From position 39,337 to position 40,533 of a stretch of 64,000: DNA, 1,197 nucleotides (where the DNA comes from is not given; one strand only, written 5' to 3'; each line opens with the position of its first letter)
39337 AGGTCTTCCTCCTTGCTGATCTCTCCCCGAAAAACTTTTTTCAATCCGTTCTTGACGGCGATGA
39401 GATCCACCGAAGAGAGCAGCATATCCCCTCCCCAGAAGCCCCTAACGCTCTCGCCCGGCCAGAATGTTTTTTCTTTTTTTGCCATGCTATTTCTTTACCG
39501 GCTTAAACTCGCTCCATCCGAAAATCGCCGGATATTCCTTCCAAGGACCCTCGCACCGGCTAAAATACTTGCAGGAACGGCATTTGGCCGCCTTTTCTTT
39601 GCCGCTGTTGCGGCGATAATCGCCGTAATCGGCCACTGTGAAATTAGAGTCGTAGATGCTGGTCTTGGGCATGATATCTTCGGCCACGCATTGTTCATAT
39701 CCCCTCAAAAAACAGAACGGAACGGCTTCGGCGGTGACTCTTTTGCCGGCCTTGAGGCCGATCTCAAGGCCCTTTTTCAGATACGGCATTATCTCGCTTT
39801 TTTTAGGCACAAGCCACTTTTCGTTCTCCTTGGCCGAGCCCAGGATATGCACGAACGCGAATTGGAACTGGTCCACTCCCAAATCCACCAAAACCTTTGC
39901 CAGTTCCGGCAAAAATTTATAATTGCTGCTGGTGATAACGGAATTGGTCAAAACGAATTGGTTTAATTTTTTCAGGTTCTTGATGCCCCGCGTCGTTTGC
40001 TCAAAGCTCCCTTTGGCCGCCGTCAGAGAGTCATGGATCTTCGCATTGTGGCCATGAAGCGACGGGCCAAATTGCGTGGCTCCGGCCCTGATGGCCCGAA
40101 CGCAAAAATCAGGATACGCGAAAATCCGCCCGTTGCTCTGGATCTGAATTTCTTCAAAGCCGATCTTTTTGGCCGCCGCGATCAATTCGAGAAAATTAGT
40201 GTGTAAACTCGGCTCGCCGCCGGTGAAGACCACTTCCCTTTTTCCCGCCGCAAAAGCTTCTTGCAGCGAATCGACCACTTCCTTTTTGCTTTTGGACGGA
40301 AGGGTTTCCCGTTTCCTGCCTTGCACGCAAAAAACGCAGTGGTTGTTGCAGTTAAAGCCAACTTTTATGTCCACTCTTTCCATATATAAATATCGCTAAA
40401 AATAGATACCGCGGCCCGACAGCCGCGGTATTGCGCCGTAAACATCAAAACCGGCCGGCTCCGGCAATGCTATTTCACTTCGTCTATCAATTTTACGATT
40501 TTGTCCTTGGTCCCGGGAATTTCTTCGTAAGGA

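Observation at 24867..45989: Tandem array of eleven paralogous twitch/SPASM-like radical SAM genes in about 21 kb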

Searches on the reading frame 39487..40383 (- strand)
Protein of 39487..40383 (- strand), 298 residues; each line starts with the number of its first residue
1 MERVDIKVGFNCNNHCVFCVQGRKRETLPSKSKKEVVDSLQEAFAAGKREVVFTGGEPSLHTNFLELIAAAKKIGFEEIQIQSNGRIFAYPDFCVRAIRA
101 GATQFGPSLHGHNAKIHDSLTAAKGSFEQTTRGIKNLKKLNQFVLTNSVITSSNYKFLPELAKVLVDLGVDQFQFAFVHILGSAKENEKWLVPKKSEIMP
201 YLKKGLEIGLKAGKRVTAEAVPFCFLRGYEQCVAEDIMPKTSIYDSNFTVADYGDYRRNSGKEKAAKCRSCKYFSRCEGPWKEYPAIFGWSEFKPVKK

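Call 5: search_protein_families(library=pfam, proteins=[window:39487-40383:-], max_evalue=0.01)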
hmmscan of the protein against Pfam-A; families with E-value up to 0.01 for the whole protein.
window:39487-40383:- (298 aa): 2 families
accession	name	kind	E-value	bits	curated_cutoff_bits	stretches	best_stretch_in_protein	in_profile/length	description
PF04055.27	Radical_SAM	-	7.6e-24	85.2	29.5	1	7-148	2-148/166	Radical SAM superfamily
PF13353.11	Fer4_12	-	0.0067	17.2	22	0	11-88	14-94/137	4Fe-4S single cluster domain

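Call 7: search_protein_families(library=ncbifam, proteins=[window:39487-40383:-], max_evalue=0.001)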
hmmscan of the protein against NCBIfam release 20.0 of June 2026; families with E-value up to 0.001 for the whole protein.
window:39487-40383:- (298 aa): 62 families (the best 25 are shown)
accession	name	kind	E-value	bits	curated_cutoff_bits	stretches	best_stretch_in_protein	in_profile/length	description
NF038332.1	rSAM_rare_HxsC4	exception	1.5e-47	162.4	500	1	2-296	14-335/335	radical SAM protein HxsC4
TIGR03977.1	rSAM_pair_HxsC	equivalog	6.8e-30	104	267.9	1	11-228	34-255/292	His-Xaa-Ser system radical SAM maturase HxsC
TIGR04466.1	rSAM_BlsE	equivalog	1.6e-21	77.1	400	1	6-178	7-175/327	cytosylglucuronate decarboxylase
TIGR04053.2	TIGR04053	equivalog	7.9e-20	71.4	395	1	14-204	23-212/366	TIGR04053 family radical SAM/SPASM domain-containing protein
TIGR03913.1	rad_SAM_trio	equivalog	6.4e-19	67.7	591.75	1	8-213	25-229/477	GDL motif peptide-associated radical SAM/SPASM maturase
TIGR04545.1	rSAM_ahbD_hemeb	equivalog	1.5e-18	67.4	500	1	8-192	6-189/339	heme b synthase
TIGR04055.1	rSAM_NirJ2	equivalog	8.7e-17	61.6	500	1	11-191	9-187/326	putative heme d1 biosynthesis radical SAM protein NirJ2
TIGR02668.1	moaA_archaeal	equivalog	6.4e-16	58.2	325.25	1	3-193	11-202/303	GTP 3',8-cyclase MoaA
TIGR04303.1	GeoRSP_rSAM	equivalog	6.5e-16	58.8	400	1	8-194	11-195/325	GeoRSP system radical SAM/SPASM protein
TIGR04133.1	rSAM_w_lipo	hypoth_equivalog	1.1e-15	57.4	425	1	10-204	32-230/350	TIGR04133 family radical SAM/SPASM protein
TIGR04250.1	SCM_rSAM_ScmE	equivalog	1.9e-15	56.6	400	1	3-229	4-230/358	SynChlorMet cassette radical SAM/SPASM protein ScmE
NF045574.1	sacti_mat_StsB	exception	2.3e-15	56.4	625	1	11-188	105-279/466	StsB family radical SAM/SPASM domain sactipeptide maturase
TIGR04051.1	rSAM_NirJ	equivalog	5.1e-15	55.3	515.45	1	12-188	12-186/354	heme d1 biosynthesis radical SAM protein NirJ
TIGR04347.1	pseudo_SAM_Halo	equivalog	1.5e-14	54.1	525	1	10-180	46-214/390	TIGR04347 family pseudo-SAM/SPASM protein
TIGR04054.1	rSAM_NirJ1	equivalog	2.5e-14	52.7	650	1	11-183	45-213/387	putative heme d1 biosynthesis radical SAM protein NirJ1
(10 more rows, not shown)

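Call 9: find_encoding_contigs(protein=window:39487-40383:-, flank=10000, max_places=6)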
Protein window:39487-40383:- (298 aa): 3 contigs read that carry it; 2 places shown.
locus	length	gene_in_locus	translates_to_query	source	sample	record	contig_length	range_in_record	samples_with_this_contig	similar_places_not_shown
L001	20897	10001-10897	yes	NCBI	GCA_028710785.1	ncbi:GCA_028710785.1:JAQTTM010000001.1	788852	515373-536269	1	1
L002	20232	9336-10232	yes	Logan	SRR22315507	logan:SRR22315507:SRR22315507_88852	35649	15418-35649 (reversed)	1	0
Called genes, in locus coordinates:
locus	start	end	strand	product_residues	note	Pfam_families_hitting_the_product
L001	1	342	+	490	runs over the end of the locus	PF04055:Radical_SAM, PF13353:Fer4_12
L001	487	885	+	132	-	-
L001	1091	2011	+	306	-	PF04055:Radical_SAM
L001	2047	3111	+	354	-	PF00534:Glycos_transf_1, PF13692:Glyco_trans_1_4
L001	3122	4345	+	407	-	PF00202:Aminotran_3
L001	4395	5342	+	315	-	PF04055:Radical_SAM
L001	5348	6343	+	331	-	-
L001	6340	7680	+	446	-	PF04055:Radical_SAM, PF13353:Fer4_12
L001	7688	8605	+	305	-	PF04055:Radical_SAM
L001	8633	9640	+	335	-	PF04055:Radical_SAM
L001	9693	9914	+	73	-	-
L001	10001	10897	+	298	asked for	PF04055:Radical_SAM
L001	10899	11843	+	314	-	PF04467:DUF483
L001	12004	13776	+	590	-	PF13231:PMT_2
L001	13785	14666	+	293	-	PF00535:Glycos_transf_2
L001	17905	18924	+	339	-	PF04055:Radical_SAM, PF13186:SPASM (weak)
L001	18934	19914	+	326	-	PF04055:Radical_SAM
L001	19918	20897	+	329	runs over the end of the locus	PF04055:Radical_SAM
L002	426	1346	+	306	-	PF04055:Radical_SAM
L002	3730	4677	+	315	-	PF04055:Radical_SAM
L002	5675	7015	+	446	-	PF04055:Radical_SAM, PF13353:Fer4_12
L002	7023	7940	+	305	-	PF04055:Radical_SAM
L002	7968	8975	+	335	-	PF04055:Radical_SAM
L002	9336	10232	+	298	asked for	PF04055:Radical_SAM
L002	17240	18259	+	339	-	PF04055:Radical_SAM, PF13186:SPASM (weak)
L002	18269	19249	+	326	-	PF04055:Radical_SAM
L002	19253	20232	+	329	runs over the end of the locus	PF04055:Radical_SAM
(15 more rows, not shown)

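Call 20: find_homologous_proteins(query=window:39487-40383:-, max_evalue=1e-10)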
Query window:39487-40383:- (298 aa): 1372 proteins with E <= 1e-10 among 2635 candidates; the best 120 are listed.
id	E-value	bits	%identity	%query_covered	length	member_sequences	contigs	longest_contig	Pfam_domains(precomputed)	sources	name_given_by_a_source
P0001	3.1e-200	682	100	100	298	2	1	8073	PF04055.28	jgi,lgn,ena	-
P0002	1.5e-176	604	86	100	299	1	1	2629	PF04055.28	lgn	-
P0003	3.9e-159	547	77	100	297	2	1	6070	PF04055.28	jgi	-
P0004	1.6e-156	538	76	100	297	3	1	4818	PF04055.28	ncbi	-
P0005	2.5e-155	534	76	100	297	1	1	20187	PF04055.28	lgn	-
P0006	4.1e-154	530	75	100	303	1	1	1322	PF04055.28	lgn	-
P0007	1.8e-151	522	76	97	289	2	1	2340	PF04055.28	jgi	-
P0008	2.0e-149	515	72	100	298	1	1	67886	PF04055.28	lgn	-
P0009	3.5e-148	511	72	99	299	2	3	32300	PF04055.28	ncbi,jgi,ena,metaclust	metaclust:\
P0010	3.5e-146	504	72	100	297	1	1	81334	PF04055.28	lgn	-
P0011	7.6e-146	503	72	99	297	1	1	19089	PF04055.28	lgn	-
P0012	1.9e-145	502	70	100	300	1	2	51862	PF04055.28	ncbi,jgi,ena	-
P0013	6.4e-145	500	72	100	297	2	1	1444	PF04055.28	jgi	jgi:MoaA/NifB/PqqE/SkfB family radical SAM enzyme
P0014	2.1e-144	498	71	100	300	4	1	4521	PF04055.28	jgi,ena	-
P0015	5.6e-144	497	70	100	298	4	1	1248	PF04055.28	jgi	jgi:MoaA/NifB/PqqE/SkfB family radical SAM enzyme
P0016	7.6e-144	496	69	100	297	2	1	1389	PF04055.28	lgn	-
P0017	9.8e-144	496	71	100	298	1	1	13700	PF04055.28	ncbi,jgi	-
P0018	3.8e-143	494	71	100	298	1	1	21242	PF04055.28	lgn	-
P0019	5.1e-143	494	69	99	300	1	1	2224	PF04055.28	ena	-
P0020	6.7e-143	493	69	99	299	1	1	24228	PF04055.28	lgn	-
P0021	7.6e-143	493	69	99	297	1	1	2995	PF04055.28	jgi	-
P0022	2.1e-142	492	68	99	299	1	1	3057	PF04055.28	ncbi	-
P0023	2.1e-142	492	70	100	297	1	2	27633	PF04055.28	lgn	-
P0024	4.7e-142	491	69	100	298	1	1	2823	PF04055.28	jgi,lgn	-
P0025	8.3e-142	490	69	100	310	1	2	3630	PF04055.28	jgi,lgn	jgi:MoaA/NifB/PqqE/SkfB family radical SAM enzyme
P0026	1.2e-141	489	70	100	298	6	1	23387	PF04055.28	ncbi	ncbi:MAG: radical SAM protein [Candidatus Falkowbacteria bacterium]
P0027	4.8e-141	487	70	100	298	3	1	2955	PF04055.28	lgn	-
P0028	8.5e-140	483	69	100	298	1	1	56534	PF04055.28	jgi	jgi:MoaA/NifB/PqqE/SkfB family radical SAM enzyme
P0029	1.8e-139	482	66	100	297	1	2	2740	PF04055.28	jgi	jgi:MoaA/NifB/PqqE/SkfB family radical SAM enzyme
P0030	1.8e-139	482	68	100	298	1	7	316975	PF04055.28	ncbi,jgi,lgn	jgi:MoaA/NifB/PqqE/SkfB family radical SAM enzyme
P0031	2.0e-139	482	67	100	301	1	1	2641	PF04055.28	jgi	jgi:MoaA/NifB/PqqE/SkfB family radical SAM enzyme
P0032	4.8e-139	481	67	99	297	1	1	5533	PF04055.28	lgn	-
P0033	2.6e-138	478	68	99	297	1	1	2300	PF04055.28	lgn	-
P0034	1.2e-137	476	66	100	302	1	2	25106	PF04055.28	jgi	-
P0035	1.7e-137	476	65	100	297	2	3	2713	PF04055.28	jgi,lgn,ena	jgi:MoaA/NifB/PqqE/SkfB family radical SAM enzyme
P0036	4.8e-137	474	66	100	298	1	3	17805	PF04055.28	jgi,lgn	-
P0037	3.5e-136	471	64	100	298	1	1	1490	PF04055.28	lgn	-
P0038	5.8e-136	471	66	99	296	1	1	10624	PF04055.28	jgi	jgi:MoaA/NifB/PqqE/SkfB family radical SAM enzyme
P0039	1.4e-135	469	64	100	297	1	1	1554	PF04055.28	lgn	-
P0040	1.4e-135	469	66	100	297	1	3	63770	PF04055.28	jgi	-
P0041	3.6e-135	468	65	100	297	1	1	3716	PF04055.28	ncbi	ncbi:MAG: radical SAM protein [bacterium]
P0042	3.6e-135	468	65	100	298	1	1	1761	PF04055.28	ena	-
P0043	3.8e-135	468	65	100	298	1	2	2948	PF04055.28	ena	-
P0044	4.1e-135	468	65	99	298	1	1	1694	PF04055.28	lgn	-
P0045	4.2e-135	468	64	100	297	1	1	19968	PF04055.28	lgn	-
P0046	5.1e-135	467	64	100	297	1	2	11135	PF04055.28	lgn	-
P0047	6.9e-135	467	65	100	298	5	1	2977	PF04055.28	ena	-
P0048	8.7e-135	467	64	100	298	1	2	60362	PF04055.28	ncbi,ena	-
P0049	1.1e-134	466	65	100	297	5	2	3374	PF04055.28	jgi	jgi:MoaA/NifB/PqqE/SkfB family radical SAM enzyme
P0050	1.1e-134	466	67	99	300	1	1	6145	PF04055.28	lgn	-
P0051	1.3e-134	466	63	100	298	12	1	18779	PF04055.28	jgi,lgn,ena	-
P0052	1.6e-134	466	63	100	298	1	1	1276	PF04055.28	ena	-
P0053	2.9e-134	465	65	100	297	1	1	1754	PF04055.28,PF13353.12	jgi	-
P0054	4.0e-134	465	63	99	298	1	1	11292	PF04055.28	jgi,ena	-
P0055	6.5e-134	464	64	100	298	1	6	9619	PF04055.28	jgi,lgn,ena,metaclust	metaclust:\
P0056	6.9e-134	464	64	99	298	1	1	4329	PF04055.28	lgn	-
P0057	1.7e-133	462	64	100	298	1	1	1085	PF04055.28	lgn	-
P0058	2.0e-133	462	64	100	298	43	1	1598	PF04055.28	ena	-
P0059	2.3e-133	462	64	99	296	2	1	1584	PF04055.28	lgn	-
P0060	2.4e-133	462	67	99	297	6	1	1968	PF04055.28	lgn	-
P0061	2.9e-133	462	62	100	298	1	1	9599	PF04055.28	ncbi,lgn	-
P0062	3.2e-133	462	65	99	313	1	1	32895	PF04055.28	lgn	-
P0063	3.8e-133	461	62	100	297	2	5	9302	PF04055.28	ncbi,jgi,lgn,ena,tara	tara:strand:+ start:126 stop:1019 length:894 start_codon:yes stop_codon:yes gene_type:complete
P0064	4.1e-133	461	62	100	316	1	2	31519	PF04055.28,PF13353.12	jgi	jgi:MoaA/NifB/PqqE/SkfB family radical SAM enzyme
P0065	4.3e-133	461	63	99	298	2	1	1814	PF04055.28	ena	-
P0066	4.6e-133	461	63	100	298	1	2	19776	PF04055.28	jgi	-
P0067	6.7e-133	461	63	100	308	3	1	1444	PF04055.28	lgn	-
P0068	7.0e-133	460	66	99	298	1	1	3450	PF04055.28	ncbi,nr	ncbi:radical SAM protein [bacterium]|nr:radical SAM protein [bacterium]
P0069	1.4e-132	459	64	100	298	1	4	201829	PF04055.28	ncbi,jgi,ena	-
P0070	1.5e-132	459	64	99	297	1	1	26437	PF04055.28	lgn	-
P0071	1.5e-132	459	65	100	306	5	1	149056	PF04055.28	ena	-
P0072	1.6e-132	459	62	100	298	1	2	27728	PF04055.28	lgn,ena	-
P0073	2.2e-132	459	64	100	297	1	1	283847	PF04055.28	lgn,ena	-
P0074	3.2e-132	458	64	100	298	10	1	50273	PF04055.28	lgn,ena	-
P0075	3.4e-132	458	63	100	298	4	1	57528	PF04055.28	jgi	-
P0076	4.9e-132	458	62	100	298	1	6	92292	PF04055.28,PF13353.12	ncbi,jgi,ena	-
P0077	5.4e-132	458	64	100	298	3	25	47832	PF04055.28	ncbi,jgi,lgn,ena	-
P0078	2.9e-131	455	63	100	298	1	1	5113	PF04055.28,PF13353.12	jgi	jgi:MoaA/NifB/PqqE/SkfB family radical SAM enzyme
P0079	3.1e-131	455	62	99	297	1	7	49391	PF04055.28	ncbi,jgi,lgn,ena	-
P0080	3.5e-131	455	62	100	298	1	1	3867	PF04055.28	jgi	-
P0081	4.4e-131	455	62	99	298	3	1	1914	PF04055.28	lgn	-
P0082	4.4e-131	455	62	100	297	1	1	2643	PF04055.28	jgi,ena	-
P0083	4.8e-131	454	62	100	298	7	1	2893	PF04055.28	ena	-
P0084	6.9e-131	454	63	100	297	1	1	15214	PF04055.28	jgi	jgi:MoaA/NifB/PqqE/SkfB family radical SAM enzyme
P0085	7.1e-131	454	63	100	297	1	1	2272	PF04055.28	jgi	jgi:MoaA/NifB/PqqE/SkfB family radical SAM enzyme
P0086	1.1e-130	453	62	100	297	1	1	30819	PF04055.28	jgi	jgi:MoaA/NifB/PqqE/SkfB family radical SAM enzyme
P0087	1.2e-130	453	61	100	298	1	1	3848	PF04055.28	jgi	-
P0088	1.4e-130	453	65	99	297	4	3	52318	PF04055.28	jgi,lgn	jgi:MoaA/NifB/PqqE/SkfB family radical SAM enzyme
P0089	2.1e-130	452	62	99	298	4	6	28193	PF04055.28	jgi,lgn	-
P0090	2.9e-130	452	63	100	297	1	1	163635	PF04055.28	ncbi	-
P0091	3.5e-130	452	62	100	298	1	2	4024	PF04055.28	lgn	-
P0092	7.1e-130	451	61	100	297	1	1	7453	PF04055.28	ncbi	-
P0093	7.8e-130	450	61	100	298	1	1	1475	PF04055.28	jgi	-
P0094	7.8e-130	450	65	99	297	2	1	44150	PF04055.28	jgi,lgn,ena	-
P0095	1.6e-129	449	64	100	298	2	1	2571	PF04055.28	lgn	-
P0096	1.7e-129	449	61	100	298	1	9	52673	PF04055.28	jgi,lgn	-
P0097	2.0e-129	449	61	99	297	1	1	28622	PF04055.28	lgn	-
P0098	2.4e-129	449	63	100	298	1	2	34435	PF04055.28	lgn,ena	-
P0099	2.8e-129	449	61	100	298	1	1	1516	PF04055.28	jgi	-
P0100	3.0e-129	449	64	100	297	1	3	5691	PF04055.28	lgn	-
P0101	4.2e-129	448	61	100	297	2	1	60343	PF04055.28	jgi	jgi:MoaA/NifB/PqqE/SkfB family radical SAM enzyme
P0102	1.4e-128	446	63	100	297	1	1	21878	PF04055.28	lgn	-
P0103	1.5e-128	446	63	99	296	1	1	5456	PF04055.28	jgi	-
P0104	2.1e-128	446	61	99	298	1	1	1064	PF04055.28,PF13353.12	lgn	-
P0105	3.1e-128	445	63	99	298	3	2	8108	PF04055.28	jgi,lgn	-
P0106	5.2e-128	444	64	99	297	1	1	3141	PF04055.28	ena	-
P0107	9.9e-128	444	61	99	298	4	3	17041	PF04055.28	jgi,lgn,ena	-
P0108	1.5e-127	443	61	99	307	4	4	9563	PF04055.28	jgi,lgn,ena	-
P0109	5.7e-127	441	61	99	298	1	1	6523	PF04055.28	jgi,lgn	jgi:MoaA/NifB/PqqE/SkfB family radical SAM enzyme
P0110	1.1e-126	440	59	100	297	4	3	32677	PF04055.28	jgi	-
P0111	2.7e-126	439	61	99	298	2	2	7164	PF04055.28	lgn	-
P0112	7.5e-126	437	59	100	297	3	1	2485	PF04055.28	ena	-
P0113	3.6e-125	435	63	100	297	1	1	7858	PF04055.28,PF13353.12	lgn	-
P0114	5.8e-125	434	63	99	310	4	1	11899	PF04055.28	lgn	-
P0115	5.8e-125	434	62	100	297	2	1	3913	PF04055.28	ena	-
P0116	7.6e-125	434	60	100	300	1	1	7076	PF04055.28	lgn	-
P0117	8.6e-125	434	60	99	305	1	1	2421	PF04055.28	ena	-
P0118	1.3e-124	433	61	99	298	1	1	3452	PF04055.28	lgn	-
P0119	1.3e-124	433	60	100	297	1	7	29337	PF04055.28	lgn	-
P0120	1.9e-124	433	61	100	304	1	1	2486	PF04055.28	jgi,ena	-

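Call 21: find_related_loci(query=window:39487-40383:-, collection=genome_contigs, flank=10000)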
Query window:39487-40383:- (298 aa) in genome_contigs; peptide patterns used: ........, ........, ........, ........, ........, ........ (x = any residue, [..] = any of these).
299 stretches matched a pattern; 224 encode a relative of the query (tblastn E <= 1e-3); the best 80 are kept; 80 distinct loci.
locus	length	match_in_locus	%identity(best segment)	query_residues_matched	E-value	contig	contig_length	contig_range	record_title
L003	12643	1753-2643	72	1-295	6e-152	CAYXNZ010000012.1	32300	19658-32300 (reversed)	MAG TPA_asm: uncultured Gammaproteobacteria bacterium isolate binchicken_co181_167 genome assembly, contig: NODE_1812_le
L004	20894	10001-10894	70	1-296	8e-149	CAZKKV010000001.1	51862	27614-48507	MAG TPA_asm: uncultured Gammaproteobacteria bacterium isolate SRP178699_co2_502 genome assembly, contig: NODE_184_length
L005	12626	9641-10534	71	1-298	2e-148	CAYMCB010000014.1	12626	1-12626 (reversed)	MAG TPA_asm: uncultured Candidatus Saccharibacteria bacterium isolate binchicken_co265_335 genome assembly, contig: NODE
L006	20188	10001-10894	69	1-298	4e-147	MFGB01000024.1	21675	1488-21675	MAG: Candidatus Falkowbacteria bacterium RIFOXYA2_FULL_47_19 rifoxya2_full_scaffold_870, whole genome shotgun sequence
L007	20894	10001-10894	70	1-298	2e-146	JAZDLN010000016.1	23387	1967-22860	MAG: Candidatus Falkowbacteria bacterium isolate MEGAHIT-group-0.601 k141_7708664, whole genome shotgun sequence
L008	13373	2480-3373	63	1-298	1e-139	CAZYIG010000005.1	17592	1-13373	MAG TPA_asm: uncultured Candidatus Saccharibacteria bacterium isolate SRP062349_co4_58 genome assembly, contig: NODE_638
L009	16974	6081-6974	65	1-298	2e-139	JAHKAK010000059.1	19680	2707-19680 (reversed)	MAG: Patescibacteria group bacterium isolate Undefined_mixed_planktonic.mb.35 Undefined_mixed_pl.mb.35_k141_689745, whol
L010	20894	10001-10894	64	1-298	4e-139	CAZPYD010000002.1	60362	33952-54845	MAG TPA_asm: uncultured Candidatus Saccharibacteria bacterium isolate SRP077602_co6_10 genome assembly, contig: NODE_765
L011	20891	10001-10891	65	1-297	1e-138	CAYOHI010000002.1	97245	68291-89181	MAG TPA_asm: uncultured Candidatus Saccharibacteria bacterium isolate SRP200020_co1_324 genome assembly, contig: NODE_21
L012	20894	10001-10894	68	1-298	2e-138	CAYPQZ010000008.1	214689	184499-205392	MAG TPA_asm: uncultured Candidatus Saccharibacteria bacterium isolate SRP067234_co1_67 genome assembly, contig: k99_2405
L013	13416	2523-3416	65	1-298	1e-137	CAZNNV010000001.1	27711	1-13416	MAG TPA_asm: uncultured Candidatus Saccharibacteria bacterium isolate SRP050083_co1_313 genome assembly, contig: NODE_61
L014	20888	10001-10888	64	1-296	4e-136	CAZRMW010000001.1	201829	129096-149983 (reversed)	MAG TPA_asm: uncultured Candidatus Saccharibacteria bacterium isolate SRP077602_co6_144 genome assembly, contig: NODE_26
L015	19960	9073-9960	62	1-296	1e-135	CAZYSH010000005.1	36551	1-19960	MAG TPA_asm: uncultured Candidatus Saccharibacteria bacterium isolate binchicken_co330_129 genome assembly, contig: NODE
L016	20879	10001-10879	63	1-293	2e-135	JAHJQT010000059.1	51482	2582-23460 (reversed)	MAG: Patescibacteria group bacterium isolate OS_PC_MetaG.mb.118 OS_PC_MetaG.mb.118_k141_667463, whole genome shotgun seq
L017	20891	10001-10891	63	1-297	5e-135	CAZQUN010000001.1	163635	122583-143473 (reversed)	MAG TPA_asm: uncultured Candidatus Saccharibacteria bacterium isolate SRP167671_co2_124 genome assembly, contig: NODE_83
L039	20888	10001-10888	54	1-296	4e-113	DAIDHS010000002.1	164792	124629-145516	MAG TPA_asm: Elusimicrobia bacterium isolate clean11 NODE_2_length_164792_cov_5.463668, whole genome shotgun sequence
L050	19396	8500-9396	54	1-297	3e-111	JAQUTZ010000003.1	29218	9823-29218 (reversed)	MAG: Candidatus Paceibacterota bacterium isolate STD2_131 NODE_5594_length_29218_cov_28.404730_Sandtown_D2, whole genome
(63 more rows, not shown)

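Call 38: predict_structure(alignment_id=A2)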
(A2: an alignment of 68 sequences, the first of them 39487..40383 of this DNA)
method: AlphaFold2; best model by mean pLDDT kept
length: 298 residues; sequences in the alignment: 68
mean_pLDDT: 96.6   pTM: 0.92
mean pLDDT of the five models: 96.6, 96.5, 96.3, 95.9, 95.7
residues with pLDDT >= 90: 291; 70-90: 7; 50-70: 0; < 50: 0
segments of 3 or more residues with pLDDT < 50: none
pLDDT, mean of each block of 10 residues (from residue 1): 95 95 92 98 98 97 98 98 98 99 98 98 98 99 98 99 99 98 94 98 99 98 96 94 93 94 95 95 96 91
secondary structure, 60 per line:
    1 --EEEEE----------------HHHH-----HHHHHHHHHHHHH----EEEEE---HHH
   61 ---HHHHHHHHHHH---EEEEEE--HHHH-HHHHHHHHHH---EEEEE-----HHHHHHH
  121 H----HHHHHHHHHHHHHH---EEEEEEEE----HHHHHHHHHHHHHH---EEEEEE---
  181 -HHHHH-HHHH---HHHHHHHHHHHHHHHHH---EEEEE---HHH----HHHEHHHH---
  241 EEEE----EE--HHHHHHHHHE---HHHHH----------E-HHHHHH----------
elements in order: E3-7 H24-27 H33-45 E50-54 H64-74 E78-83 H86-89 H91-100 E104-108 H114-121 H126-139 E143-150 H155-168 E172-177 H182-186 H188-191 H195-211 E215-219 H234-237 E241-244 H253-261 H266-270 H283-288

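Call 47: list_cluster_members(proteins=[window:39487-40383:-, window:50042-51514:-, window:49499-49897:-, window:27638-28588:-])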
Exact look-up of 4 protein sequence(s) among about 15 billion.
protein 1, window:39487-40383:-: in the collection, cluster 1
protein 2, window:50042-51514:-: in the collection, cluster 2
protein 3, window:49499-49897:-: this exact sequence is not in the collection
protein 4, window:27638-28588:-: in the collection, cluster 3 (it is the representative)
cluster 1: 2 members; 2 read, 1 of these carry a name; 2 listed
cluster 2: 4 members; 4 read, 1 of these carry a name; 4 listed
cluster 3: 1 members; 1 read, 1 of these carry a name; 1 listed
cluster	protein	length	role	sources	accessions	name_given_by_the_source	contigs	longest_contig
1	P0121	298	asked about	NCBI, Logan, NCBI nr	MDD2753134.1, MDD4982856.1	MAG: radical SAM protein [Candidatus Portnoybacteria bacterium] | radical SAM protein [Candidatus Portnoybacteria bacterium]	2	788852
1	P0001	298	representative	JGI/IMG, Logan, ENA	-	-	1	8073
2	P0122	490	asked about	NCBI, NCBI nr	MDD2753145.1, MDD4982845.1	MAG: His-Xaa-Ser system radical SAM maturase HxsB [Candidatus Portnoybacteria bacterium] | His-Xaa-Ser system radical SAM maturase HxsB [Candidatus Portnoybacteria bacterium]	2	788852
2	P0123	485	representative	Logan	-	-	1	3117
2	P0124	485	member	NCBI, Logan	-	-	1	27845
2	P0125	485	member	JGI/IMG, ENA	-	-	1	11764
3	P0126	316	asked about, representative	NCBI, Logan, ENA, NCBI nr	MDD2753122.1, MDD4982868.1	MAG: radical SAM protein [Candidatus Portnoybacteria bacterium] | radical SAM protein [Candidatus Portnoybacteria bacterium]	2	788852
